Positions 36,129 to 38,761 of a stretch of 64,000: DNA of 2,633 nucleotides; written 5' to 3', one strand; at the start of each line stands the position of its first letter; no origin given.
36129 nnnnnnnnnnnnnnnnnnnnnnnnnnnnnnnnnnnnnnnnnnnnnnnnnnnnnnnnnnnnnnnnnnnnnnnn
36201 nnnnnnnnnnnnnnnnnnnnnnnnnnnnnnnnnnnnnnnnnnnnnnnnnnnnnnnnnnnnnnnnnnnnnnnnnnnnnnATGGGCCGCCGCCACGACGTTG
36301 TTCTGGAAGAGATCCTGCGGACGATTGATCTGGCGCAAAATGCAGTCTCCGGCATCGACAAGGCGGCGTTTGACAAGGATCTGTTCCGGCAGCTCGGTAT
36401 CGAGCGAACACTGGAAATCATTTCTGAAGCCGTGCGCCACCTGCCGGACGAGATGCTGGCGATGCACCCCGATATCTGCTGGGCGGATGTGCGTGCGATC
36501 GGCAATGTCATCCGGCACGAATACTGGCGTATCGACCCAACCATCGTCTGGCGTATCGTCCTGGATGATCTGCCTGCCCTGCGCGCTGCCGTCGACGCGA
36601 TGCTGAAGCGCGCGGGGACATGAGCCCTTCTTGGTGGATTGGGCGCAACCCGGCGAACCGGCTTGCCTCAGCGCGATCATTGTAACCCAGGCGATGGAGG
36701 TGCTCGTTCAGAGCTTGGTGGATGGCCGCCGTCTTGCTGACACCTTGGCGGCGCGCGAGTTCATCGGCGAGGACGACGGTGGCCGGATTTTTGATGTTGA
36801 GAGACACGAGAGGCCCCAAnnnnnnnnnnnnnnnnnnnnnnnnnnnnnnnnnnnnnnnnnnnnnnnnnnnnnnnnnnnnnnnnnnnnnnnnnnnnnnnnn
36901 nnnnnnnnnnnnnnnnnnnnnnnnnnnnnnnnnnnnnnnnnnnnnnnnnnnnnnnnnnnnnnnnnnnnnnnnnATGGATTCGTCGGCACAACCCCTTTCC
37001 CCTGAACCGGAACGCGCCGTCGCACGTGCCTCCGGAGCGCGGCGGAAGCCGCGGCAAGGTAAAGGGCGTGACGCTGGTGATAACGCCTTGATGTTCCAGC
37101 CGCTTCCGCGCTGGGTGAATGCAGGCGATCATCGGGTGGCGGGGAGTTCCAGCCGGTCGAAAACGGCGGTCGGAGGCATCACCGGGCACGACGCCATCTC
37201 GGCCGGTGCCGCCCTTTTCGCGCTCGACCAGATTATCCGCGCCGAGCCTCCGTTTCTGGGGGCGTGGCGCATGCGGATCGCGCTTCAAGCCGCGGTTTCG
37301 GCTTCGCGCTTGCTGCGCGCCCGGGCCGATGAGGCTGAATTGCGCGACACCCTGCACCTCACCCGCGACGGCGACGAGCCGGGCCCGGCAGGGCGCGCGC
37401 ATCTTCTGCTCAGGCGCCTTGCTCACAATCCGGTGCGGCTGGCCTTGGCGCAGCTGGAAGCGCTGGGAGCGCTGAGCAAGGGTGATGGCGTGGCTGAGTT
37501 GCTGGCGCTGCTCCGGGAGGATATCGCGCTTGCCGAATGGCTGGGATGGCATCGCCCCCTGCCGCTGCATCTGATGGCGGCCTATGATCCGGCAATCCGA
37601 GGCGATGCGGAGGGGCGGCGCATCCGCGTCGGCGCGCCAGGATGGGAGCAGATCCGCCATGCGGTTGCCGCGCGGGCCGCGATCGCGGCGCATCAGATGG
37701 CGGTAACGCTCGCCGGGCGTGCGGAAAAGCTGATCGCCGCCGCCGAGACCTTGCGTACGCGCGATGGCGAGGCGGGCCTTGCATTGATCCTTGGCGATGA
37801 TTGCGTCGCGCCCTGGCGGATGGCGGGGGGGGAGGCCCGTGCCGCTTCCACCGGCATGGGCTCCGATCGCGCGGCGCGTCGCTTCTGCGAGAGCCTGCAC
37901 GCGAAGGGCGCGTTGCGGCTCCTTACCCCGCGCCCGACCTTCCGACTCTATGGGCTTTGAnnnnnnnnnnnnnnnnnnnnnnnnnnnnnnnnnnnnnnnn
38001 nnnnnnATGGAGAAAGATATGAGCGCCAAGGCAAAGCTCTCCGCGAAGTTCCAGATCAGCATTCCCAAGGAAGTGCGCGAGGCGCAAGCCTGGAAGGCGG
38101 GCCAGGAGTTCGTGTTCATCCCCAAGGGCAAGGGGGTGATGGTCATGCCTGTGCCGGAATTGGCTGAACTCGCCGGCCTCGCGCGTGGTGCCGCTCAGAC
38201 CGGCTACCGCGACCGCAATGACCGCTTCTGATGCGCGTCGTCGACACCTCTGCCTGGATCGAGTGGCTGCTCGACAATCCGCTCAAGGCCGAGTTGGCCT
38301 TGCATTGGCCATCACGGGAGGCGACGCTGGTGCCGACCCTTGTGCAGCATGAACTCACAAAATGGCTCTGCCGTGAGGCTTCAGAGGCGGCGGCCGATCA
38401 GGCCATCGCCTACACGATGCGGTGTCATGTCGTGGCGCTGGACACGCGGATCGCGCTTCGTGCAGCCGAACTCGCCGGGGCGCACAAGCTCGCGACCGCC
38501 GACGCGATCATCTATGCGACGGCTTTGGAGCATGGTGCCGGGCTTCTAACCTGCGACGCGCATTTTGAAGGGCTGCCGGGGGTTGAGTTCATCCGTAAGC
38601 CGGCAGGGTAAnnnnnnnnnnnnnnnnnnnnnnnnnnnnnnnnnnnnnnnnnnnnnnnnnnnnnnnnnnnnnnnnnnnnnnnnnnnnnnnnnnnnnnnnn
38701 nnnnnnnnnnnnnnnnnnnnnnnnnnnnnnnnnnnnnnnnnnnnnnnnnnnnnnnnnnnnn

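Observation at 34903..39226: Tyrosine recombinase / DUF1403 / orphan ScpB module: a candidate uncharacterised plasmid-maintenance system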

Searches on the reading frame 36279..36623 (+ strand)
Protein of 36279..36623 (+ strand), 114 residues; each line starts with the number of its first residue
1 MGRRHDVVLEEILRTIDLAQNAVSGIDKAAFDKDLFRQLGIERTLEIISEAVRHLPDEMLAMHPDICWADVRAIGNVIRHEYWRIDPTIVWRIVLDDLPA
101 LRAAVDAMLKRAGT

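Call 3: search_protein_families(library=pfam, proteins=[window:36279-36623:+], max_evalue=0.01)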
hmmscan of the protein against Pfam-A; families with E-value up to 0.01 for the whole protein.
window:36279-36623:+ (114 aa): 1 family
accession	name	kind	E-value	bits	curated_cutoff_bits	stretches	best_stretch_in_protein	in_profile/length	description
PF01934.22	HepT-like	-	1.2e-21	77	23.5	1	12-107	1-119/120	Ribonuclease HepT-like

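Call 4: search_protein_families(library=ncbifam, proteins=[window:36279-36623:+], max_evalue=0.01)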
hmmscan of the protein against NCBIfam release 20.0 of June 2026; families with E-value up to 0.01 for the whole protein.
window:36279-36623:+ (114 aa): 2 families
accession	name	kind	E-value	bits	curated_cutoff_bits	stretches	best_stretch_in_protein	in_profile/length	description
NF047751.1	HepT_toxin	equivalog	4e-07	29.9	60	1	76-102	92-118/120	type VII toxin-antitoxin system HepT family RNase toxin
NF002015.0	PRK00819.1-5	equivalog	0.0069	15.9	279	1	42-94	35-87/210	RNA 2'-phosphotransferase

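Call 43: search_protein_families(library=padloc, proteins=[window:36279-36623:+], max_evalue=0.01)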
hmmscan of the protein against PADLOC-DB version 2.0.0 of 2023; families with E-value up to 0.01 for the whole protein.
window:36279-36623:+ (114 aa): 0 families

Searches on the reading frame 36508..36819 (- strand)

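Call 3: search_protein_families(library=pfam, proteins=[window:36508-36819:-], max_evalue=0.01)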
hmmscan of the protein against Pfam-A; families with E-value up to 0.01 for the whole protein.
window:36508-36819:- (103 aa): 2 families
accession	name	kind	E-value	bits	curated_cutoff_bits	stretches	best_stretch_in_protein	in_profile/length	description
PF07704.17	PSK_trans_fac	-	1.1e-14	55.6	28.3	1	6-63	2-57/82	Rv0623-like transcription factor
PF01402.27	RHH_1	-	0.0019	18.5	20.5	1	19-41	15-37/39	Ribbon-helix-helix protein, copG family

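Call 4: search_protein_families(library=ncbifam, proteins=[window:36508-36819:-], max_evalue=0.01)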
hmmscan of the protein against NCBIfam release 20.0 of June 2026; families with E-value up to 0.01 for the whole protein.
window:36508-36819:- (103 aa): 1 family
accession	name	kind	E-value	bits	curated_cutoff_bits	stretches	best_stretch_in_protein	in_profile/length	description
NF048017.1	antitoxin_RelB_like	equivalog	0.001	19.3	50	1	19-52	11-44/70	type II toxin-antitoxin system RelB family antitoxin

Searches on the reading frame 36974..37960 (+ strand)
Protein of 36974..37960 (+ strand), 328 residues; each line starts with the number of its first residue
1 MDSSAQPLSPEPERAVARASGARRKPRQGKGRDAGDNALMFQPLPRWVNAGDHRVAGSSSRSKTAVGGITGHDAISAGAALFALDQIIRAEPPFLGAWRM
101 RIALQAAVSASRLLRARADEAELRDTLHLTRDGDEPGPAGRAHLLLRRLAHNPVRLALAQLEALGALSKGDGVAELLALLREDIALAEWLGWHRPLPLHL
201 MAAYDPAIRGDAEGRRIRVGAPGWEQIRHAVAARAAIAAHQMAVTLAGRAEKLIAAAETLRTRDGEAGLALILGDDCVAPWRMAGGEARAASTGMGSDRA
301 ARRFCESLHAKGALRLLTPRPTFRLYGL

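Call 3: search_protein_families(library=pfam, proteins=[window:36974-37960:+], max_evalue=0.01)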
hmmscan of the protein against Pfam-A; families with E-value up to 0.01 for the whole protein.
window:36974-37960:+ (328 aa): 1 family
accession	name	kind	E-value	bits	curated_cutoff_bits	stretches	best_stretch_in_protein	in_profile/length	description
PF07183.16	DUF1403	-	2.3e-49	169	31.8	2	174-328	167-312/312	Protein of unknown function (DUF1403)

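Call 4: search_protein_families(library=ncbifam, proteins=[window:36974-37960:+], max_evalue=0.01)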
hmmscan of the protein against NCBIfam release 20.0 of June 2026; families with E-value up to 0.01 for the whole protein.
window:36974-37960:+ (328 aa): 0 families

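Call 9: find_homologous_proteins(query=window:36974-37960:+)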
Query window:36974-37960:+ (328 aa): 216 proteins with E <= 0.001 among 8000 candidates; the best 120 are listed.
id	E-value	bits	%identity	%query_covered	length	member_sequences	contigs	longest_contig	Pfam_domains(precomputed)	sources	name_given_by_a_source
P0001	9.6e-180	615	100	88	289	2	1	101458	PF07183.17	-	-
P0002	4.7e-122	426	69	92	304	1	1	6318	PF07183.17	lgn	-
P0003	4.0e-118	413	65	100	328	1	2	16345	PF07183.17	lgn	-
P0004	2.8e-117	410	65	100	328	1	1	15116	PF07183.17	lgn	-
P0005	3.9e-113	396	63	100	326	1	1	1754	PF07183.17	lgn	-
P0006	4.4e-113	396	70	88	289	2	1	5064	PF07183.17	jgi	jgi:hypothetical protein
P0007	2.0e-111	391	64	100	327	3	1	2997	PF07183.17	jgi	jgi:hypothetical protein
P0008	1.3e-109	385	60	100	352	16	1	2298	PF07183.17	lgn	-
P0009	1.1e-107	378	64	93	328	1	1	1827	PF07183.17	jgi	jgi:hypothetical protein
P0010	7.3e-101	356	60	100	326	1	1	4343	PF07183.17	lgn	-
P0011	2.6e-100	354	63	89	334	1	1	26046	PF07183.17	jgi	jgi:hypothetical protein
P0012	1.2e-90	322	57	92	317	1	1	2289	PF07183.17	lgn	-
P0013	9.6e-88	313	60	100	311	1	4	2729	PF07183.17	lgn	-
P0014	2.5e-86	308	54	93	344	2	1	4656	PF07183.17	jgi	jgi:hypothetical protein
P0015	3.9e-85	304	54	100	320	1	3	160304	PF07183.17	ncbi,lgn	-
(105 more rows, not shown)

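Call 13: find_related_loci(query=A1, collection=genome_contigs, flank=8000)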
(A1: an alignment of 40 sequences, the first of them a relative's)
Query A1 (289 aa) in genome_contigs; peptide patterns used: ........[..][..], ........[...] (x = any residue, [..] = any of these).
600 stretches matched a pattern (row limit reached: there are more); 52 encode a relative of the query (tblastn E <= 1e-3); 52 distinct loci.
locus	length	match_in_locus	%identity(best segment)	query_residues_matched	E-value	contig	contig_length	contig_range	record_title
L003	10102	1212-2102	56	2-289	4e-82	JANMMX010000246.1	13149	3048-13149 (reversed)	MAG: Bosea sp. (in: a-proteobacteria) isolate OTE_58_metabat_424 OTE_58_k141_4747897, whole genome shotgun sequence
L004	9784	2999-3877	56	3-289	2e-81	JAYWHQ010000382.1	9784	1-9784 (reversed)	MAG: Bosea sp. (in: a-proteobacteria) isolate GLR80_GL56_UP_1_concoct_43 GLR80_GL56_UP_1_concoct_43_381, whole genome sh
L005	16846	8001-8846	58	7-289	4e-79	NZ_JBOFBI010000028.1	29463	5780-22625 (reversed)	MAG: Tabrizicola sp. isolate WFFMC_MAG_206 k139_206289_flag=0_multi=8.9945_len=29463, whole genome shotgun sequence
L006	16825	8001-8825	52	2-289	1e-78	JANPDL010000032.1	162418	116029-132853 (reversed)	MAG: Hyphomicrobiales bacterium isolate VAR_78_metabat_37 VAR_78_k141_3613135, whole genome shotgun sequence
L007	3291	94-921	52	1-289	2e-75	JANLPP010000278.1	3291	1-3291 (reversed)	MAG: Hyphomicrobiales bacterium isolate OTE_38_metabat_323 OTE_38_k141_1295749, whole genome shotgun sequence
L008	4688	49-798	53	35-289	4e-72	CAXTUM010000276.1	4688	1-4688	MAG TPA_asm: uncultured Beijerinckiaceae bacterium isolate public_SRR11456922_metawrap_bin.5 genome assembly, contig: pu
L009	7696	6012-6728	54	46-289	2e-70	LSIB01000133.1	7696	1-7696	Rhizobiales bacterium CCH3-A5 CCH3-A5_contig133, whole genome shotgun sequence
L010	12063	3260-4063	52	3-289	5e-64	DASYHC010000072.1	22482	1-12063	MAG TPA_asm: Bosea sp. (in: a-proteobacteria) isolate SMAG_U4230 k141_2302, whole genome shotgun sequence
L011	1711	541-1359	49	2-289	4e-56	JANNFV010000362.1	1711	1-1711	MAG: Hyphomicrobiales bacterium isolate OTE_75_metabat_269_sub OTE_75_k141_3879606, whole genome shotgun sequence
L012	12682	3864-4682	42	45-289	4e-43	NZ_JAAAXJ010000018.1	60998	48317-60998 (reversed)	Microvirga arsenatis strain SYSU G3D203 Scaffold18, whole genome shotgun sequence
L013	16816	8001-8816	43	46-289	1e-40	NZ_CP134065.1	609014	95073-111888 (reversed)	Microvirga sp. M2 plasmid unnamed2, complete sequence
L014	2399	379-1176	43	42-289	6e-37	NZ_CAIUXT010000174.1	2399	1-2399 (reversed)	MAG: uncultured Rhodoblastus sp. isolate I3-5_bin-002, whole genome shotgun sequence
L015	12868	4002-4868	34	30-289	3e-30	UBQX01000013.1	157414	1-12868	Rhizobiales bacterium isolate AFS022961 genome assembly, contig: contig_13, whole genome shotgun sequence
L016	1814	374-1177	42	40-289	6e-30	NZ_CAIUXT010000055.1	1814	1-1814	MAG: uncultured Rhodoblastus sp. isolate I3-5_bin-002, whole genome shotgun sequence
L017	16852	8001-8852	39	35-289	3e-29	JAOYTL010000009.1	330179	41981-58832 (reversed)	Boseaceae bacterium BT-24-1 BT.24.1_ctg009, whole genome shotgun sequence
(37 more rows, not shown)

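Call 23: predict_structure(alignment_id=A1)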
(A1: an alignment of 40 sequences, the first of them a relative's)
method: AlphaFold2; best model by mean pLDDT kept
length: 289 residues; sequences in the alignment: 40
mean_pLDDT: 87.3   pTM: 0.87
mean pLDDT of the five models: 87.3, 86.5, 86.4, 85.8, 85.0
residues with pLDDT >= 90: 192; 70-90: 54; 50-70: 31; < 50: 12
segments of 3 or more residues with pLDDT < 50: 25-28, 250-252
pLDDT, mean of each block of 10 residues (from residue 1): 85 57 50 86 96 97 97 96 88 83 97 97 94 96 98 98 91 86 92 95 96 96 93 91 74 76 92 83 51
secondary structure, 60 per line:
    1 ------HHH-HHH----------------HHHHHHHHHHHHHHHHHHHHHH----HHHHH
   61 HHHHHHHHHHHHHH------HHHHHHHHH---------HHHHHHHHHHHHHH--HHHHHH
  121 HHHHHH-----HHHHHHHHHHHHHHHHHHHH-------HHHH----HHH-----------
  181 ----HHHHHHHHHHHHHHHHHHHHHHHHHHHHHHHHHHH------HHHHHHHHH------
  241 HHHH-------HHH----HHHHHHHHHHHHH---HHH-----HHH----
elements in order: H30-51 H56-74 H81-89 H99-112 H115-126 H132-151 H159-162 H185-219 H226-234 H241-244 H259-271

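Call 25: fold_search(model_id=the predicted structure, library=pdb)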
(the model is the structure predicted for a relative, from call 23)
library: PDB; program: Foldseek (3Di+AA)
matches with E <= 10: 69; with E <= 0.001: 0
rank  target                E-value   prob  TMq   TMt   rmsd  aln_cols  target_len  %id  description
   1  5azs_A                9.6e-01  0.04  0.12  0.09  23.4       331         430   15  Crystal structure of a membrane protein from Pseudomonas aeruginosa (released 2016-06-08)
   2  9j3d_A                1.1e+00  0.04  0.11  0.09  25.1       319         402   13  Cryo-EM structure of TMexCD1-TOprJ1 (released 2025-08-13)
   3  3eqx_A                1.4e+00  0.69  0.48  0.39   9.3       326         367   13  CRYSTAL STRUCTURE OF A FIC FAMILY PROTEIN (SO_4266) FROM SHEWANELLA ONEIDENSIS AT 1.6 A RESOLUTION (released 2008-10-14)
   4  5azp_B                1.9e+00  0.03  0.11  0.08  25.9       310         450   13  Crystal structure of a membrane protein from Pseudomonas aeruginosa (released 2016-06-08)
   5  3zec_A                2.3e+00  0.66  0.51  0.42   9.0       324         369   11  Fic protein from SHEWANELLA ONEIDENSIS (E73G mutant) in complex with AMPPNP (released 2013-06-19)
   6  5ipx                  2.6e+00  0.08  0.22  0.22  18.1       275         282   12  Structure of ORF49 from KSHV (released 2016-11-16)
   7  3nz4_B                3.1e+00  0.03  0.14  0.08  19.8       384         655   12  Crystal Structure of a Taxus Phenylalanine Aminomutase (released 2011-03-23)
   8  9rcv_E                3.7e+00  0.02  0.12  0.07  20.8       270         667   14  Structure of the Human Peptide-Loading Complex Arrested by HCMV US6 (released 2025-12-03)
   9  6s1a_A                3.8e+00  0.06  0.13  0.23  18.6       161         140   12  Ligand binding domain of the P. putida receptor PcaY_PP (released 2020-10-21)
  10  9f0l                  4.0e+00  0.03  0.14  0.07  17.7       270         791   18  Scalable protein design using hallucination in a relaxed sequence space (released 2024-10-16)
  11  6nwd                  4.0e+00  0.02  0.13  0.14  20.9       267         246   13  X-ray Crystallographic structure of Gloeobacter rhodopsin (released 2019-08-14)
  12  8ji6_B                4.0e+00  0.02  0.12  0.14  19.6       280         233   11  Crystal structure of AetD in complex with L-tryptophan (released 2023-11-15)
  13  5bun_C                4.0e+00  0.02  0.11  0.09  27.6       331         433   10  Crystal structure of an antigenic outer membrane protein ST50 from Salmonella Typhi (released 2015-12-23)
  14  7qba_D                4.6e+00  0.02  0.13  0.13  17.7       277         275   14  CryoEM structure of the ABC transporter NosDFY complexed with nitrous oxide reductase NosZ (released 2022-08-03)
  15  6yup_D                4.6e+00  0.02  0.14  0.13  17.9       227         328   13  Heterotetrameric structure of the rBAT-b(0,+)AT1 complex (released 2021-01-20)
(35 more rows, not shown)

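Call 26: search_solved_structures(query=A1, max_evalue=10, show_alignments=2)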
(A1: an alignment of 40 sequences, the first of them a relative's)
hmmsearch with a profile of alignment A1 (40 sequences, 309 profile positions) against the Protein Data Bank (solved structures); distinct sequences matched with E-value up to 10: 0.

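Call 35: search_dna_similar(query=window:36974-37960:+, collection=plasmids, mode=protein, max_rows=60, rows=spread)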
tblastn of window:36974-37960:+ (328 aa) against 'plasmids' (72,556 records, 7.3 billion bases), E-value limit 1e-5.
Records with a match: 42; places in all: 45; records where one place covers at least 80% of the query: 6.
Best place of each record, by identity: <60% 42.
By first word of the organism name: Methylocystis 16; Mesorhizobium 12; Methylobacterium 3; Methylosinus 2; Roseovarius 2; Nitrobacter 1; Paracoccus 1; Marinibacterium 1; Rhodobacteraceae 1; Alisedimentitalea 1; and 2 more.
By predicted mobility (MOB-suite, as given by PLSDB): non-mobilizable 29; mobilizable 7; conjugative 6.
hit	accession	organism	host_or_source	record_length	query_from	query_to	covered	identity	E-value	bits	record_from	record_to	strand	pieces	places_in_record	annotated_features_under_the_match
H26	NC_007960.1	Nitrobacter hamburgensis X14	-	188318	29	328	91%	50.8%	8e-33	135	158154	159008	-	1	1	DUF1403 family protein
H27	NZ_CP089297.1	Methylobacterium currus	Solanum lycopersicum,single cell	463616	15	328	96%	35.8%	9e-11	71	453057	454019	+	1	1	DUF1403 family protein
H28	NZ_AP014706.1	Methylobacterium aquaticum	-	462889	22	328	94%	36.3%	6e-13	77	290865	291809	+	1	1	DUF1403 family protein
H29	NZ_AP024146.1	Methylobacterium indicum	-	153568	37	328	89%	36.7%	6e-11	71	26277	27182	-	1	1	DUF1403 family protein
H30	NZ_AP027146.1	Methylocystis iwaonis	-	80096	41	328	88%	36.0%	2e-11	72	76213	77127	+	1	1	DUF1403 family protein | SMC-Scp complex subunit ScpB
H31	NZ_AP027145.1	Methylocystis iwaonis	-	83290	41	328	88%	36.0%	2e-11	72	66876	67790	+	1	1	DUF1403 family protein | SMC-Scp complex subunit ScpB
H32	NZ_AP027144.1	Methylocystis iwaonis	-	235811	173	328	48%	46.8%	1e-7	61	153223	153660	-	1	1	DUF1403 family protein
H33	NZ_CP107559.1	Methylocystis sp. MJC1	whole organism,Alpine Peat Bogs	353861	173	328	48%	45.5%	9e-8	61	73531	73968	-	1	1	DUF1403 family protein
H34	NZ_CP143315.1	Methylocystis iwaonis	cell culture,rice rhizosphere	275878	173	328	48%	44.9%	1e-8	64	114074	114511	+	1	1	DUF1403 family protein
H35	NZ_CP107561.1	Methylocystis sp. MJC1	whole organism,Alpine Peat Bogs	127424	174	328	47%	44.5%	6e-11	71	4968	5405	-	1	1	DUF1403 family protein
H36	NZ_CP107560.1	Methylocystis sp. MJC1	whole organism,Alpine Peat Bogs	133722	174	328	47%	42.6%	3e-9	66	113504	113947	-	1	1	DUF1403 family protein | SMC-Scp complex subunit ScpB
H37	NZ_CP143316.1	Methylocystis iwaonis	cell culture,rice rhizosphere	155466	174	328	47%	42.6%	2e-7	60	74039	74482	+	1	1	DUF1403 family protein | SMC-Scp complex subunit ScpB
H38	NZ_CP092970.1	Methylocystis parvus OBBP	Bacterial Monoculture,Mud, soil or ...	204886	174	328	47%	41.1%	6e-8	62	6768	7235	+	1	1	DUF1403 family protein | SMC-Scp complex subunit ScpB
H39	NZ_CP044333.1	Methylocystis parvus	-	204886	174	328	47%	41.1%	6e-8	62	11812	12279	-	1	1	DUF1403 family protein | SMC-Scp complex subunit ScpB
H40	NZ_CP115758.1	Paracoccus sp. SCSIO 75233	cell culture,sediment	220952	169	328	49%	39.8%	4e-6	56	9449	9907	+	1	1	DUF1403 family protein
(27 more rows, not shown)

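Call 43: search_protein_families(library=padloc, proteins=[window:36974-37960:+], max_evalue=0.01)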
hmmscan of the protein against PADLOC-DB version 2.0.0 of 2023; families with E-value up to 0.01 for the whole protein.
window:36974-37960:+ (328 aa): 0 families

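Call 99: search_protein_representatives(alignment_id=A1)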
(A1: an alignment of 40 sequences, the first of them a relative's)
Query: 40 sequences, 309 profile positions. Proteins with E-value up to 0.001 (for the whole library): 1205; up to 1e-10: 716; up to 1e-30: 194. The best 150 are listed.
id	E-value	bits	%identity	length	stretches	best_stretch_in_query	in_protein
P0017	3.5e-130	450.4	-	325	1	3-309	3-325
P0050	9.5e-119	412.8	-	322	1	13-309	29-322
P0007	7.3e-112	390.2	-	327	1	20-309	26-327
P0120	4.8e-103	361.2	-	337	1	10-309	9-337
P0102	5.4e-89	315.1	-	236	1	81-309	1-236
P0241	7.0e-88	311.4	-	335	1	18-309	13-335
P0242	7.9e-85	301.4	-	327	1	51-309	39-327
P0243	9.9e-85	301.1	-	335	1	15-309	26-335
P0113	1.6e-84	300.4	-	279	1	66-309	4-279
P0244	1.2e-80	287.7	-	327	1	13-309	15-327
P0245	1.5e-78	280.8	-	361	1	9-309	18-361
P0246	8.7e-74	265.1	-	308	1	31-309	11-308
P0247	1.8e-70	254.3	-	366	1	13-309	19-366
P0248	3.0e-70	253.5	-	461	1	48-309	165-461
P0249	4.4e-69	249.7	-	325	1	33-309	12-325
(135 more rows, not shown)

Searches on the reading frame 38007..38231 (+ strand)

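Call 3: search_protein_families(library=pfam, proteins=[window:38007-38231:+], max_evalue=0.01)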
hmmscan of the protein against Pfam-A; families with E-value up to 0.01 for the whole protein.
window:38007-38231:+ (74 aa): 1 family
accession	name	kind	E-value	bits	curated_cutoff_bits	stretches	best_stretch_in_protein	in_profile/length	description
PF04014.23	MazE_antitoxin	-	3.4e-07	30.6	24.7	1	10-50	3-44/48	Antidote-toxin recognition MazE, bacterial antitoxin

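Call 4: search_protein_families(library=ncbifam, proteins=[window:38007-38231:+], max_evalue=0.01)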
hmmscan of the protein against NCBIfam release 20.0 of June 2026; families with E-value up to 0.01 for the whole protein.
window:38007-38231:+ (74 aa): 1 family
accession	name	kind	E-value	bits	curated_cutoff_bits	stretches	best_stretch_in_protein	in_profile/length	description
TIGR01439.1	lp_hng_hel_AbrB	domain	2.4e-08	33.6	28.3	1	9-49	2-43/44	transcriptional regulator, AbrB family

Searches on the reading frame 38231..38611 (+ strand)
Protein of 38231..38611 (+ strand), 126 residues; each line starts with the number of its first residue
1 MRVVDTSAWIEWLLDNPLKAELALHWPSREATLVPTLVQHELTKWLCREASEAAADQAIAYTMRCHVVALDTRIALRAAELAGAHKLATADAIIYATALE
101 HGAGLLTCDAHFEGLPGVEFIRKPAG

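Call 3: search_protein_families(library=pfam, proteins=[window:38231-38611:+], max_evalue=0.01)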
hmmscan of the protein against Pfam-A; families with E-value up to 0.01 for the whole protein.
window:38231-38611:+ (126 aa): 2 families
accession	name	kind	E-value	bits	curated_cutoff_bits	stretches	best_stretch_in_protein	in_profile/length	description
PF01850.27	PIN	-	6.9e-19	69.1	23.6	1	3-114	2-116/120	PIN domain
PF18477.7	PIN_9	-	0.0047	17.6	26.3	0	30-91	29-96/116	PIN like domain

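Call 4: search_protein_families(library=ncbifam, proteins=[window:38231-38611:+], max_evalue=0.01)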
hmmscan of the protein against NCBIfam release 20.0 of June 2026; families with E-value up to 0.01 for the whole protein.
window:38231-38611:+ (126 aa): 2 families
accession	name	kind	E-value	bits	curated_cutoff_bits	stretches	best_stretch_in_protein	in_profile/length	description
NF047959.1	TA_toxin_VapC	equivalog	8.5e-07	29.1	80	1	3-114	2-118/125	type II toxin-antitoxin system VapC family toxin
TIGR00028.1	Mtu_PIN_fam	subfamily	0.0082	16.4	73.6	0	60-120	72-137/143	TA system VapC family ribonuclease toxin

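Call 43: search_protein_families(library=padloc, proteins=[window:38231-38611:+], max_evalue=0.01)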
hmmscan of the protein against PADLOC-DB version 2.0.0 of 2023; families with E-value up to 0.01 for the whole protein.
window:38231-38611:+ (126 aa): 0 families
